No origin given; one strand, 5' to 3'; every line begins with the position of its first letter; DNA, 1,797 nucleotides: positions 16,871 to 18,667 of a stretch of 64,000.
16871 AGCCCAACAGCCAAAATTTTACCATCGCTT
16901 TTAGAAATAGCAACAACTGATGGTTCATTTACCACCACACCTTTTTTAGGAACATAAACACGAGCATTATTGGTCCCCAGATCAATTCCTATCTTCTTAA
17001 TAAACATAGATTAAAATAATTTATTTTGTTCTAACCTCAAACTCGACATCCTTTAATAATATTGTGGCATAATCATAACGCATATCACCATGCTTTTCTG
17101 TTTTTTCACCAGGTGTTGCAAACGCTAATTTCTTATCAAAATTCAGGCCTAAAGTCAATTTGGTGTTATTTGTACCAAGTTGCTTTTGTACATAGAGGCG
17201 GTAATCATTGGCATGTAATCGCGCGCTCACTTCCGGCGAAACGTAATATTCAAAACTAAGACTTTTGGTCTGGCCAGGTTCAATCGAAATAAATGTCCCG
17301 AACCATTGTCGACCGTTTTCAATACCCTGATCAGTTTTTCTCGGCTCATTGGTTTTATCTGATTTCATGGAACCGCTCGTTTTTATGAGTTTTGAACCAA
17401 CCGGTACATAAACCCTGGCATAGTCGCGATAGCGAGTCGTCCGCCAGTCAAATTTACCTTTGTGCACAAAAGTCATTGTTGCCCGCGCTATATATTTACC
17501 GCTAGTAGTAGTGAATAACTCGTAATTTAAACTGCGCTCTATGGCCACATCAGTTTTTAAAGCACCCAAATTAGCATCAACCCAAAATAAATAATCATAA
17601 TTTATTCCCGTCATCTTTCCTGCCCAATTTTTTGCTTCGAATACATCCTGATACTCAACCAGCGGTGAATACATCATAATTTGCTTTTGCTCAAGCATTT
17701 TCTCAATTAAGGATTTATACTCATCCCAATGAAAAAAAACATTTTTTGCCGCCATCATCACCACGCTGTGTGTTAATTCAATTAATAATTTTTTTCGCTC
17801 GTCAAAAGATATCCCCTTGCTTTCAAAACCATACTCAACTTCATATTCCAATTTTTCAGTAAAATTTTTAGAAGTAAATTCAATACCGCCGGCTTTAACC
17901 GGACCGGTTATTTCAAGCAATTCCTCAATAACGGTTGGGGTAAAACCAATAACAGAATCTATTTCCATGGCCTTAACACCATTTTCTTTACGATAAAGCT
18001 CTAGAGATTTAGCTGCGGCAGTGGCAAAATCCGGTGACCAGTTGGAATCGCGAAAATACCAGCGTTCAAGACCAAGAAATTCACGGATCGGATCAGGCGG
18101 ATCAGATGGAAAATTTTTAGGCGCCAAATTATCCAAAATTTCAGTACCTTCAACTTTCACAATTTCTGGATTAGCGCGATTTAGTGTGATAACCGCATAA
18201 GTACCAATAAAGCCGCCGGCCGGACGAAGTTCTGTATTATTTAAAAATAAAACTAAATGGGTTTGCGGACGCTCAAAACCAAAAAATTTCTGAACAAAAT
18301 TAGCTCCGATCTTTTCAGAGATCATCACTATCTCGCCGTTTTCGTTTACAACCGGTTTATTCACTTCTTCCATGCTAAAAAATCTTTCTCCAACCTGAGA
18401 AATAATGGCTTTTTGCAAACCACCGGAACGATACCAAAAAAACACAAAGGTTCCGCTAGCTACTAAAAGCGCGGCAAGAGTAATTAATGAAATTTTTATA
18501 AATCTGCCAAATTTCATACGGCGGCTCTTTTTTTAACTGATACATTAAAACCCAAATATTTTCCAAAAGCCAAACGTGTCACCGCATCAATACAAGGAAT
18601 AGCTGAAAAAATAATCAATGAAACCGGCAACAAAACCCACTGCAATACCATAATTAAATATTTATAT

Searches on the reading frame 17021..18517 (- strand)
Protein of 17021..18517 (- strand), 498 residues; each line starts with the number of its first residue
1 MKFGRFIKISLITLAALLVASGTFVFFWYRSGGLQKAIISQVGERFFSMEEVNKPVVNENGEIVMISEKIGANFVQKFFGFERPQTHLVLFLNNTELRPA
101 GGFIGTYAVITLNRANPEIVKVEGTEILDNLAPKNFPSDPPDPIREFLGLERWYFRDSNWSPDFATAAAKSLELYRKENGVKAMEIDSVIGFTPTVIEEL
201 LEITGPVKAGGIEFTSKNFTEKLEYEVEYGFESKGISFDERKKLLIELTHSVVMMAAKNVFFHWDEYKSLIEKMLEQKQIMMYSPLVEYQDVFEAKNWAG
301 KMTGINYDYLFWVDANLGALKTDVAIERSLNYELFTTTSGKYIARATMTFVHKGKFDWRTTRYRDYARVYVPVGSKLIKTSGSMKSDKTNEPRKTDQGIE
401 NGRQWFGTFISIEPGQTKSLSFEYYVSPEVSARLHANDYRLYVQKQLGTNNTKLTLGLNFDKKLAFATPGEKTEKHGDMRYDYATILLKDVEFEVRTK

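Call 42: search_protein_families(library=pfam, proteins=[window:17021-18517:-], max_evalue=0.00001)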
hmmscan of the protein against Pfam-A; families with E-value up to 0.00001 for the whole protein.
window:17021-18517:- (498 aa): 1 family
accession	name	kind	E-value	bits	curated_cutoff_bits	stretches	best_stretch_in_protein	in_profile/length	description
PF13196.11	DUF4012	-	5.7e-26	92.2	28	1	84-226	3-142/144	Protein of unknown function (DUF4012)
